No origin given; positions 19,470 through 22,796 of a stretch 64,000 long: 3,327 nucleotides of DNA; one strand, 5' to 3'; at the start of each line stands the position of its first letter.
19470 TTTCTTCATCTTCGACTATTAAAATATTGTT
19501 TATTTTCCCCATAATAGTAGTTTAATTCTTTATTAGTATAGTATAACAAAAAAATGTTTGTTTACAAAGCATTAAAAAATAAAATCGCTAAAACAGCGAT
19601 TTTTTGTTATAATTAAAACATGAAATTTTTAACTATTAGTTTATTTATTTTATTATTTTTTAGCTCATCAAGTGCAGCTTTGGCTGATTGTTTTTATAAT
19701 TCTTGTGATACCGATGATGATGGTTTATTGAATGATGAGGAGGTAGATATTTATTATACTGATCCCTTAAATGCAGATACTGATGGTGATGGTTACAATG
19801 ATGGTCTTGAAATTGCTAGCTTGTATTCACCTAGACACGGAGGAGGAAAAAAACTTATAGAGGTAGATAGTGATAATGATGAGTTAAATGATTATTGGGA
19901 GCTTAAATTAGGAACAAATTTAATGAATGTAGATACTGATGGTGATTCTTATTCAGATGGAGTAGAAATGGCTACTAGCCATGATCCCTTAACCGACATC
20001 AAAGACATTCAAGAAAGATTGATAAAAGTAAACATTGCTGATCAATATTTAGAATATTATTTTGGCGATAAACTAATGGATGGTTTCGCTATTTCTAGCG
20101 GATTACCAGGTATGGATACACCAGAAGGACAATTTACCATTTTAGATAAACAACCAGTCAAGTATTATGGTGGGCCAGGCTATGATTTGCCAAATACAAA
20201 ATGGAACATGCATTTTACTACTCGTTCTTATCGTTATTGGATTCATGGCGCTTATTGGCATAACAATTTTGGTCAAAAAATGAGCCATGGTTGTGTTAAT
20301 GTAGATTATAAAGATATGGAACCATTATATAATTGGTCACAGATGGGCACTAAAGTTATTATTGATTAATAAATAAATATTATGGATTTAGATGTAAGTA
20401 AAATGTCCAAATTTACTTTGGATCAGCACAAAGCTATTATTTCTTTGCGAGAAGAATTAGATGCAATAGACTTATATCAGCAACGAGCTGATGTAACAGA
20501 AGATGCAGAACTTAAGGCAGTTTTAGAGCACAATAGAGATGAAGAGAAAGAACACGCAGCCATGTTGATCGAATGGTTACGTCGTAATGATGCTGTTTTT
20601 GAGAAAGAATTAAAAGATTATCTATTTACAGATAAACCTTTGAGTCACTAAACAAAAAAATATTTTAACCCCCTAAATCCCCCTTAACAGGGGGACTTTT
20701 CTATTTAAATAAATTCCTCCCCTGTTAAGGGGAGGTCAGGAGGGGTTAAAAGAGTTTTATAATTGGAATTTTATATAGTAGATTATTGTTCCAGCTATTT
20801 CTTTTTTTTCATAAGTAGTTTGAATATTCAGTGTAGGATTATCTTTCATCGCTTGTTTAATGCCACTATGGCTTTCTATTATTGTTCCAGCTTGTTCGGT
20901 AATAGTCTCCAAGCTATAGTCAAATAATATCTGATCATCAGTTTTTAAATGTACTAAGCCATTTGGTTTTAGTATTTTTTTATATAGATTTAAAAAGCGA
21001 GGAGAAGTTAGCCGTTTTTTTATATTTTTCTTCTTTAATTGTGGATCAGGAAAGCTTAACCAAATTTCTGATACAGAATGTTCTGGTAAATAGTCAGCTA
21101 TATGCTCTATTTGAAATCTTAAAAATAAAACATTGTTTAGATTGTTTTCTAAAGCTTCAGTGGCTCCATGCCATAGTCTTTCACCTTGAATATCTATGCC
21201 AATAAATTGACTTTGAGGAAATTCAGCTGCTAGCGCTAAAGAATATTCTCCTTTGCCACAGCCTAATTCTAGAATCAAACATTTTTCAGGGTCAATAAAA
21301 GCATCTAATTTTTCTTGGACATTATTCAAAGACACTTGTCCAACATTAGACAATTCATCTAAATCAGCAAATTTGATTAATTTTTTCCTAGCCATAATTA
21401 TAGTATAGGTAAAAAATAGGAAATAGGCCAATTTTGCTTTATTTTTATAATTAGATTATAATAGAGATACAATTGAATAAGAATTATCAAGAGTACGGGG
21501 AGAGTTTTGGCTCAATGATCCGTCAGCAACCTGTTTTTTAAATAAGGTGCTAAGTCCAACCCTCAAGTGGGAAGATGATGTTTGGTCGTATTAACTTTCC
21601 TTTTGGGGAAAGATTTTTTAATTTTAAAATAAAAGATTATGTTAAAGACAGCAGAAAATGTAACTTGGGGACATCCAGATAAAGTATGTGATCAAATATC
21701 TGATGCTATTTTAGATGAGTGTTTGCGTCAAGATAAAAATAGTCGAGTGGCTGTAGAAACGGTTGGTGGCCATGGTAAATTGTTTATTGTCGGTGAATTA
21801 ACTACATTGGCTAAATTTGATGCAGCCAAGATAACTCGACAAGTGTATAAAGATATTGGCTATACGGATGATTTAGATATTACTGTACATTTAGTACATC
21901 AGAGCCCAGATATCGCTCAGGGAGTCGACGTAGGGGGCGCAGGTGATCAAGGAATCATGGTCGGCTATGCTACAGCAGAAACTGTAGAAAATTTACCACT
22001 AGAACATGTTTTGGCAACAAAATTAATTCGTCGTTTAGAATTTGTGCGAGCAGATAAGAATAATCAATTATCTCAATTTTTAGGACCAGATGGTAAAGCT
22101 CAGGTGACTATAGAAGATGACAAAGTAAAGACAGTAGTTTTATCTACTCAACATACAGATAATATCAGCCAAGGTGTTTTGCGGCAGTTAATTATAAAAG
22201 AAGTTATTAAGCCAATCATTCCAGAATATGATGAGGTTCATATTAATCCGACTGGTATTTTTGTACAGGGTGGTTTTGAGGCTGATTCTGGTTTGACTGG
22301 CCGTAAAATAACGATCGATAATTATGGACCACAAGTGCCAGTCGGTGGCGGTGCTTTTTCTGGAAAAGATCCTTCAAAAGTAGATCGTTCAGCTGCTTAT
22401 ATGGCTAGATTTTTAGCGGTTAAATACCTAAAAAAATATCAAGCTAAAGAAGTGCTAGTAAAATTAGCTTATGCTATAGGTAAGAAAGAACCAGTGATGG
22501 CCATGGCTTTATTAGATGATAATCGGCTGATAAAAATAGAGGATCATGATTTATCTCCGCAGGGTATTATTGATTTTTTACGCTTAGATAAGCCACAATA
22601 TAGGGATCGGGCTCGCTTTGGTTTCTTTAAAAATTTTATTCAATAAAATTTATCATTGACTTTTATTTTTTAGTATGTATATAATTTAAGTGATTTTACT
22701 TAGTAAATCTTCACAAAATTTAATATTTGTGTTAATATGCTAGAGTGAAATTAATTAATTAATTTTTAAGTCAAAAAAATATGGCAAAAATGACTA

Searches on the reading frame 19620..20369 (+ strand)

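Call 20: search_protein_families(library=pfam, proteins=[window:19620-20369:+], max_evalue=0.01)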
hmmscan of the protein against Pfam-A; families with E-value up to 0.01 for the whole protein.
window:19620-20369:+ (249 aa): 2 families
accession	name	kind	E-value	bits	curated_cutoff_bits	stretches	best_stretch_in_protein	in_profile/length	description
PF03734.19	YkuD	-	1.7e-20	74.5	23.4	1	133-248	2-146/146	L,D-transpeptidase catalytic domain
PF18884.5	TSP3_bac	-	2.1e-12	47.1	25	2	53-66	1-14/22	Bacterial TSP3 repeat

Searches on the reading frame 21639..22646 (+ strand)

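Call 20: search_protein_families(library=pfam, proteins=[window:21639-22646:+], max_evalue=0.01)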
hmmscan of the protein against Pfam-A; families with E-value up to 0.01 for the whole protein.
window:21639-22646:+ (335 aa): 4 families
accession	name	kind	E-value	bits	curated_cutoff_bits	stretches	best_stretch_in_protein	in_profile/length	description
PF02773.21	S-AdoMet_synt_C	-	5.4e-35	120.8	25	1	211-331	2-130/138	S-adenosylmethionine synthetase, C-terminal domain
PF02772.21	S-AdoMet_synt_M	-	5.2e-30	104.5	29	1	100-208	3-120/120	S-adenosylmethionine synthetase, central domain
PF00438.25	S-AdoMet_synt_N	-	6.8e-29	100.8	33.1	1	2-78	3-80/99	S-adenosylmethionine synthetase, N-terminal domain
PF01941.24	AdoMet_Synthase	-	0.0048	16.2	27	0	6-25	22-41/395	S-adenosylmethionine synthetase (AdoMet synthetase)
